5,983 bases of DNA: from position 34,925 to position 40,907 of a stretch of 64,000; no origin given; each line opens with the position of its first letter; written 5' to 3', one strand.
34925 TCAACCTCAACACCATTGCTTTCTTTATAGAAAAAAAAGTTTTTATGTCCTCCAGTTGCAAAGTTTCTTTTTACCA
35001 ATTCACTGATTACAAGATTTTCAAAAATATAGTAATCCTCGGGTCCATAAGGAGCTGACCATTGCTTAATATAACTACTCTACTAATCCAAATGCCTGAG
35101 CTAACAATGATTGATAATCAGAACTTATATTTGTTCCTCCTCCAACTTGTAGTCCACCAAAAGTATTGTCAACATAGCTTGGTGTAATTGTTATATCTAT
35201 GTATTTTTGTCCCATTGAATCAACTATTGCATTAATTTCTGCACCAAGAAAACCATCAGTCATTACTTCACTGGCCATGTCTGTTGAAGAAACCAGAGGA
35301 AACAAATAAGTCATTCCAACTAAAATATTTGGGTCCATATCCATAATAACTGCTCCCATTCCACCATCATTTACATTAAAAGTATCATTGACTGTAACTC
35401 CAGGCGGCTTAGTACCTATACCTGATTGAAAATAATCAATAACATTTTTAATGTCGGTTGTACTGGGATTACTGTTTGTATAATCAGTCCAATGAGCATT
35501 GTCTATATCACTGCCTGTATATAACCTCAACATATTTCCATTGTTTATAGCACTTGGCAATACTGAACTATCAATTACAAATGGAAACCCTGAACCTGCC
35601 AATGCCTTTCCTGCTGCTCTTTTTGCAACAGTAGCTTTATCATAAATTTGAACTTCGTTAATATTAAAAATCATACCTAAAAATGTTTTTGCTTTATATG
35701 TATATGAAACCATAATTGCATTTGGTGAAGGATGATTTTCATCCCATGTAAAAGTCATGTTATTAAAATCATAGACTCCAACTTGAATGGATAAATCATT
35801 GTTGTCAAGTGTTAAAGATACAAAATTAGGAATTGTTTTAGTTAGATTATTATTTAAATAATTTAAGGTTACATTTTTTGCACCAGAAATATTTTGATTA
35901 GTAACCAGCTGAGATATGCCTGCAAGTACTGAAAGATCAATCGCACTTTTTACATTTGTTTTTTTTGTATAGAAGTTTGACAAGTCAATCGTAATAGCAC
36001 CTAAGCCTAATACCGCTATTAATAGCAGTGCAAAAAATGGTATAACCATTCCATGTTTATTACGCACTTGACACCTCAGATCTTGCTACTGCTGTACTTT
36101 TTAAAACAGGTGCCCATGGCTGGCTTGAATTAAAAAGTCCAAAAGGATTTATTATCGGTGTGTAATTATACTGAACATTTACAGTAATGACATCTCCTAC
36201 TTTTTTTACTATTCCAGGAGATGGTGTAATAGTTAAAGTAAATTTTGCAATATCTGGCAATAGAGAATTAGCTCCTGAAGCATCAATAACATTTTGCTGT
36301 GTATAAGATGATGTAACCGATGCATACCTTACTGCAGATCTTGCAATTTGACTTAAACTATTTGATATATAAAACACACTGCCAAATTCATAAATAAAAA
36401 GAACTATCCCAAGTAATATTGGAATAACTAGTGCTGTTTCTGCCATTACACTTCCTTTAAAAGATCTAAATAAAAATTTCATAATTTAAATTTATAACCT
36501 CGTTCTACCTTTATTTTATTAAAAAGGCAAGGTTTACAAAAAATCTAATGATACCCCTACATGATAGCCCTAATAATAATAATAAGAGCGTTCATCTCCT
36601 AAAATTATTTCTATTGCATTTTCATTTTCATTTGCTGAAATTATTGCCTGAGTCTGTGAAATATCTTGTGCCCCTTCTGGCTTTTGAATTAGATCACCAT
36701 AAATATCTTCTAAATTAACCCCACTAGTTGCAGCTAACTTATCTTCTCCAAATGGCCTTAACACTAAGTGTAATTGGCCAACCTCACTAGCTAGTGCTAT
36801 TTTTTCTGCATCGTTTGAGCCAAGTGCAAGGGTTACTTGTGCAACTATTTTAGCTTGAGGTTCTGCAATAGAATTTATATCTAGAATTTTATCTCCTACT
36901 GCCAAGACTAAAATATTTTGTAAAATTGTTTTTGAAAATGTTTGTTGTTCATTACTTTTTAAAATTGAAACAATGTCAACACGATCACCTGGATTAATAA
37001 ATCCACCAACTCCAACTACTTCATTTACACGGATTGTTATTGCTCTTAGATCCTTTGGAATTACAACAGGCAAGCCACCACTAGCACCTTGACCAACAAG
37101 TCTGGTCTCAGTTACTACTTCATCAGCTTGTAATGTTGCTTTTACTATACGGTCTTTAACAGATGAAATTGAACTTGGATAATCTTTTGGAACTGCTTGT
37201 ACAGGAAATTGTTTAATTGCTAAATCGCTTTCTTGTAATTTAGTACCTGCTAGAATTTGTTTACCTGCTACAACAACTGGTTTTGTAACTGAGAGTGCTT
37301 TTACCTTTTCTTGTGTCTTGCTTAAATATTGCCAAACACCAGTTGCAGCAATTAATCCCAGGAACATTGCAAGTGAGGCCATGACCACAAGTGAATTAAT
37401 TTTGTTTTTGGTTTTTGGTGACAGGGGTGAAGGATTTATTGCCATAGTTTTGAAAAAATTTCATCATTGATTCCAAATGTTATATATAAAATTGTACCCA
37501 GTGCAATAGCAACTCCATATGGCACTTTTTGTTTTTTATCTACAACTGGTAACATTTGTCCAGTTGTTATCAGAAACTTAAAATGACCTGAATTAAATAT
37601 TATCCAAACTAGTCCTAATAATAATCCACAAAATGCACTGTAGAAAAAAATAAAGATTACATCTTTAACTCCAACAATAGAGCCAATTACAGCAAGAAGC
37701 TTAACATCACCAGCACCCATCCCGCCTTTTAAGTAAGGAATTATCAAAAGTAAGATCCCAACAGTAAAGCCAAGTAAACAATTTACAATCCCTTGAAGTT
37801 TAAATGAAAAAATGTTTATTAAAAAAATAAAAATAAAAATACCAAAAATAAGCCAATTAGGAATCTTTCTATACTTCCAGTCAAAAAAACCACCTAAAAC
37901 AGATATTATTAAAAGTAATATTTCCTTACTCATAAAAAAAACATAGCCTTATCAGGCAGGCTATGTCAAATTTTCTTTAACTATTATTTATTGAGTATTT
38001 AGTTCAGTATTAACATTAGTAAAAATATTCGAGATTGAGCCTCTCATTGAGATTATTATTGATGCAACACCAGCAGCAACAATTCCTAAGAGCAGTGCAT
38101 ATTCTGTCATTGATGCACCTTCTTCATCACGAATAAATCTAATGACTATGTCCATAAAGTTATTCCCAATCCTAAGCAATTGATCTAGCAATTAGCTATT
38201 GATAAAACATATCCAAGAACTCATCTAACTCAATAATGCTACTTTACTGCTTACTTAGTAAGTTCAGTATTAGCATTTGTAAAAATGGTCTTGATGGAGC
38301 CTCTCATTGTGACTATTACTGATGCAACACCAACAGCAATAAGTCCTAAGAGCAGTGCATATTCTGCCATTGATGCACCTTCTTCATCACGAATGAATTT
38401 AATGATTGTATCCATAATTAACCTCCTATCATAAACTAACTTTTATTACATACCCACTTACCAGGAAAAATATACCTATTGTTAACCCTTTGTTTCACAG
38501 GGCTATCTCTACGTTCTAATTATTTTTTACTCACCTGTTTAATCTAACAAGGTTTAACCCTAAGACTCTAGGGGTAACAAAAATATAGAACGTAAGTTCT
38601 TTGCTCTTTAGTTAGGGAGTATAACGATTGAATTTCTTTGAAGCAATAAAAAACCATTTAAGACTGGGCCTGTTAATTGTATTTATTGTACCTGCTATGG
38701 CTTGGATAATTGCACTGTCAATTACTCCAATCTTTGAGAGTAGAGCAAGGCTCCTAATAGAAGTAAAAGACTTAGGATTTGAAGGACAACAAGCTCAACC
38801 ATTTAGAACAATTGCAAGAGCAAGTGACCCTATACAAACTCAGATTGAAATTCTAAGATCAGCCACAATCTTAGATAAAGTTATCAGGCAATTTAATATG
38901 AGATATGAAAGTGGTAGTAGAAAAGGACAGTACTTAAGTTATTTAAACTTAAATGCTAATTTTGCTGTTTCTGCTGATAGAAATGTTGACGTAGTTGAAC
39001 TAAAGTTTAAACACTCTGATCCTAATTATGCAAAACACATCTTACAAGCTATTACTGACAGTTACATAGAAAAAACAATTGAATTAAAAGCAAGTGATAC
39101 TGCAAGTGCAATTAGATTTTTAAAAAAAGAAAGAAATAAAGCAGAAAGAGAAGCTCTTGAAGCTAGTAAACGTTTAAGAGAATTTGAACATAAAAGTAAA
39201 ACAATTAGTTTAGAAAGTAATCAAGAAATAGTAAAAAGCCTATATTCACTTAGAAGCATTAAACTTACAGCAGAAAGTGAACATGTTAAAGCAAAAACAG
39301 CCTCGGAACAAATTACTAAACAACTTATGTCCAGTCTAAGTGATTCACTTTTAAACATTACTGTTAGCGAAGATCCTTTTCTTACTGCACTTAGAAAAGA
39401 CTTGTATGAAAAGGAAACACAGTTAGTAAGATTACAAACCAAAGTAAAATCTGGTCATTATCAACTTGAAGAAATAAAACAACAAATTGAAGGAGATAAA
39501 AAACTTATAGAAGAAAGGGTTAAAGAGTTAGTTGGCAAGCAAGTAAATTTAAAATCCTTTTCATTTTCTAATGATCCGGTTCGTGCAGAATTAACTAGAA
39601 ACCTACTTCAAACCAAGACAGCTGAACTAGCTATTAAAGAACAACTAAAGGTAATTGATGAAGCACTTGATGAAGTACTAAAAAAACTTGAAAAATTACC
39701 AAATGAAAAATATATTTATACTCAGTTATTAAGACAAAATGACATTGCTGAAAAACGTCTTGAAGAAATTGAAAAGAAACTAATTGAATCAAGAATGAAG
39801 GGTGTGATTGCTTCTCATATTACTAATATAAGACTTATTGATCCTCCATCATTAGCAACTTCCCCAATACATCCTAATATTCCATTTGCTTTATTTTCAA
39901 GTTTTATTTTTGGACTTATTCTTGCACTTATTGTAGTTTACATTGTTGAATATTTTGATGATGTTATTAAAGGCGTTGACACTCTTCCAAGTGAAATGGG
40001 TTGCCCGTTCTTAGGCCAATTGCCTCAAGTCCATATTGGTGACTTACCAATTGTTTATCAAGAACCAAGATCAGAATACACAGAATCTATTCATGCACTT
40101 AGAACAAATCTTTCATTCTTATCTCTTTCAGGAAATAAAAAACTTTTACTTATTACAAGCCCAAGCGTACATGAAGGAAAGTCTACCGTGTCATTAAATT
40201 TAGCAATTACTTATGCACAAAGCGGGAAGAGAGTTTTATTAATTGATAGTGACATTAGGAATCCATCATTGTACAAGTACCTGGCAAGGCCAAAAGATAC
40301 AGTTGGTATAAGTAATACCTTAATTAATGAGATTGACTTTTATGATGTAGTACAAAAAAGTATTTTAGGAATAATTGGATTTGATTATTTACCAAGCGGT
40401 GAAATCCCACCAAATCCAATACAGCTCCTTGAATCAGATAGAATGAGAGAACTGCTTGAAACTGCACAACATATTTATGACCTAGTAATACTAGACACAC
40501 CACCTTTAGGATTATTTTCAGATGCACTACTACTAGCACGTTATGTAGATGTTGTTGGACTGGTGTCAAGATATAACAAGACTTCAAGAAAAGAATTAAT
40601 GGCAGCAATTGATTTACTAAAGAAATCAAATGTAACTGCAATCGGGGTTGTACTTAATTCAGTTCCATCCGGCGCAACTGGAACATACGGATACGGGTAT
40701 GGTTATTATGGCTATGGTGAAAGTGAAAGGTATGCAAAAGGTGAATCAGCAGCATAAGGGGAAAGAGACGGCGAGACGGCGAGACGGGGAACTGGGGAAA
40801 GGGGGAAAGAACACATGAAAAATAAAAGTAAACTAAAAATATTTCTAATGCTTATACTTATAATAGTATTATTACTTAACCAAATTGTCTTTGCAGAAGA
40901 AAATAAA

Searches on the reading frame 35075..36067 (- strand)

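Call 8: search_protein_families(library=pfam, proteins=[window:35075-36067:-], max_evalue=0.001)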
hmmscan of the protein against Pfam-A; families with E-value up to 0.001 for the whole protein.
window:35075-36067:- (330 aa): 1 family
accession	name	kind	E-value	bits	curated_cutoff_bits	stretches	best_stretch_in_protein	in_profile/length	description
PF13400.11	Tad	-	4.1e-05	24.3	22.3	1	7-50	2-44/47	Putative Flp pilus-assembly TadE/G-like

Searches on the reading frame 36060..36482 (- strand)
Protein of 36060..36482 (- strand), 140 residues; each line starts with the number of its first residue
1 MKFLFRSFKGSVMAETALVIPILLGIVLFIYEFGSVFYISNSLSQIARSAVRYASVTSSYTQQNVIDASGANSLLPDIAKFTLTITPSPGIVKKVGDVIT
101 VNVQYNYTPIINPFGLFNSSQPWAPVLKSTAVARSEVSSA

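Call 8: search_protein_families(library=pfam, proteins=[window:36060-36482:-], max_evalue=0.001)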
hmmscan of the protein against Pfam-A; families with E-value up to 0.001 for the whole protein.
window:36060-36482:- (140 aa): 1 family
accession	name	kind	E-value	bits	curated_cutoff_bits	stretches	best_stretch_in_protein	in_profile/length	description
PF07811.17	TadE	-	3.1e-09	37.3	22.9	1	10-52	1-43/43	TadE-like protein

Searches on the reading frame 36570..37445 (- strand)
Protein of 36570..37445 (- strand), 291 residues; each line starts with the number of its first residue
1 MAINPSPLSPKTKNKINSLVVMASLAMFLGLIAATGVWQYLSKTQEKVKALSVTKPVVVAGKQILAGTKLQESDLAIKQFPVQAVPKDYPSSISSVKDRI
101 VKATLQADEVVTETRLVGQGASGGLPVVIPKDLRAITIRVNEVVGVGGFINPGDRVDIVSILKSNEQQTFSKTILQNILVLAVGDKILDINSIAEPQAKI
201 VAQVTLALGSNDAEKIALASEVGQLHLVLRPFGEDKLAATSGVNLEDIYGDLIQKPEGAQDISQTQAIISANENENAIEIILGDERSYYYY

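Call 8: search_protein_families(library=pfam, proteins=[window:36570-37445:-], max_evalue=0.001)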
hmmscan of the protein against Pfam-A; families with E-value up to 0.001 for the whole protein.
window:36570-37445:- (291 aa): 3 families
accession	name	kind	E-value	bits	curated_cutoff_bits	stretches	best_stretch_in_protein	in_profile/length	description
PF16976.10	RcpC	-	2.7e-28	98.6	28.8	1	124-230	2-114/114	Flp pilus assembly protein RcpC/CpaB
PF08666.17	SAF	-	1e-08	36.1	21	1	56-116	2-62/63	SAF domain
PF13144.11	ChapFlgA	-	4.1e-05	24.1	23.8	1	56-116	2-60/122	Chaperone for flagella basal body P-ring formation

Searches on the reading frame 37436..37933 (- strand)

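Call 8: search_protein_families(library=pfam, proteins=[window:37436-37933:-], max_evalue=0.001)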
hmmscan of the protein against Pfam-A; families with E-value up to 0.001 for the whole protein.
window:37436-37933:- (165 aa): 1 family
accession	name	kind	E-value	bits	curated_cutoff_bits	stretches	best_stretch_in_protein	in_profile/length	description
PF01478.23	Peptidase_A24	-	2.4e-19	70.2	26.5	1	5-108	1-104/104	Type IV leader peptidase family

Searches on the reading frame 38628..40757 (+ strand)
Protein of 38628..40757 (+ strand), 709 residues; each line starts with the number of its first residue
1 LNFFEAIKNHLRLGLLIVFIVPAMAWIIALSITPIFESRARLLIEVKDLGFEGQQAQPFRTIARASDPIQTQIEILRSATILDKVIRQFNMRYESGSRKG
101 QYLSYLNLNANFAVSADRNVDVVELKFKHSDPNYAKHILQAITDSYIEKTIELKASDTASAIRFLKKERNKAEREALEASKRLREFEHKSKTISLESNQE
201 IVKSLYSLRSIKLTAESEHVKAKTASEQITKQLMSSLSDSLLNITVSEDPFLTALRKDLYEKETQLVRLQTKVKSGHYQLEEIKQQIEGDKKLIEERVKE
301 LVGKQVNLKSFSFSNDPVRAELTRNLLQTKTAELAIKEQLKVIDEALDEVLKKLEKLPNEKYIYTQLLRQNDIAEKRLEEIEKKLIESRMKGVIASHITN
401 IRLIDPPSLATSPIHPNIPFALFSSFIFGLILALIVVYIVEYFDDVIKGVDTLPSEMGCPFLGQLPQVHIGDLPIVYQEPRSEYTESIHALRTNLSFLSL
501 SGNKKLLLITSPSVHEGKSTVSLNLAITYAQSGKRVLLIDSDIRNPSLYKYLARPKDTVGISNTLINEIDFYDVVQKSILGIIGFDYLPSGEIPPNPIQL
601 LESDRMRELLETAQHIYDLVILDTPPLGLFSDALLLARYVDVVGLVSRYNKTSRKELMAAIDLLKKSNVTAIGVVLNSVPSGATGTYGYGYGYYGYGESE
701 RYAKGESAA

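Call 4: search_protein_families(library=pfam, proteins=[window:38628-40757:+], max_evalue=0.01)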
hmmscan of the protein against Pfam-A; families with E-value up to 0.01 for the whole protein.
window:38628-40757:+ (709 aa): 6 families
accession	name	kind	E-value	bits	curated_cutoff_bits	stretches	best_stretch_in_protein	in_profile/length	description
PF13614.12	AAA_31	-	2.2e-11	44.5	27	1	517-667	14-170/177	AAA domain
PF10609.15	ParA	-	4.5e-09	36.5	27.1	1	516-677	15-173/246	NUBPL iron-transfer P-loop NTPase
PF01656.29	CbiA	-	1.5e-08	35.1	25.4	1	508-682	2-86/125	CobQ/CobB/MinD/ParA nucleotide binding domain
PF02706.20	Wzz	-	3.8e-08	34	25.5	1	4-88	9-90/91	Chain length determinant protein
PF09140.17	MipZ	-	7e-05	22.7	20.7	1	516-625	12-108/262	ATPase MipZ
PF13807.11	GNVR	-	7.8e-05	23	27.7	1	393-439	33-79/82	G-rich domain on putative tyrosine kinase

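Call 5: search_protein_families(library=ncbifam, proteins=[window:38628-40757:+], max_evalue=0.01)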
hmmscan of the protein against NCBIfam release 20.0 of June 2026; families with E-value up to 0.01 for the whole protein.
window:38628-40757:+ (709 aa): 19 families
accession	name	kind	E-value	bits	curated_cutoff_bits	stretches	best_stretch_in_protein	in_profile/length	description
NF007350.0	PRK09841.1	equivalog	2.9e-56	191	1248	2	478-701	505-725/726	tyrosine-protein kinase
NF008568.0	PRK11519.1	equivalog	9.1e-51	172.9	1068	2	485-697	507-716/720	tyrosine-protein kinase Wzc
TIGR01007.1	eps_fam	subfamily_domain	3.7e-50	170.3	108.05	1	487-695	2-204/204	polysaccharide biosynthesis tyrosine autokinase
TIGR01005.1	eps_transp_fam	subfamily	8.5e-46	156.5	411.7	2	474-693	516-732/754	exopolysaccharide transport protein family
TIGR03007.1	pepcterm_ChnLen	equivalog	1.8e-33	115.6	278.85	1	3-469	6-464/498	XrtA system polysaccharide chain length determinant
TIGR03029.1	EpsG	equivalog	7.5e-32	110.6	313.8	1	479-678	78-274/274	chain length determinant protein tyrosine kinase EpsG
TIGR03018.1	pepcterm_TyrKin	hypoth_equivalog_domain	7.8e-32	110.3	230.65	1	476-677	3-207/207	XrtA-associated tyrosine autokinase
TIGR03017.1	EpsF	equivalog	2.2e-21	76.1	422.75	1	69-465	69-443/444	chain length determinant protein EpsF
TIGR01006.1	polys_exp_MPA1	subfamily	5.9e-14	52.1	296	2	396-468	152-224/226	CspC family polysaccharide chain length determinant protein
TIGR01969.1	minD_arch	subfamily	3.8e-11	42.7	201.75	1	515-680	11-171/251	cell division ATPase MinD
NF008669.0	PRK11670.1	equivalog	5.3e-08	32.2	348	1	486-678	89-278/369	iron-sulfur cluster carrier protein ApbC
NF041546.1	ParA_partition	equivalog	2.4e-07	30.5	180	1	517-545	12-40/203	ParA family partition ATPase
NF053622.1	ATPseBagAMYCTU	equivalog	9.9e-06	25.2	400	0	516-544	18-46/325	ATPase BagA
NF041136.1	MrpORP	equivalog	3e-05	23.5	450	1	506-555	7-56/365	iron-sulfur cluster carrier protein MrpORP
TIGR01968.1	minD_bact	equivalog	3.8e-05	23.2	212.9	1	505-543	2-40/261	septum site-determining protein MinD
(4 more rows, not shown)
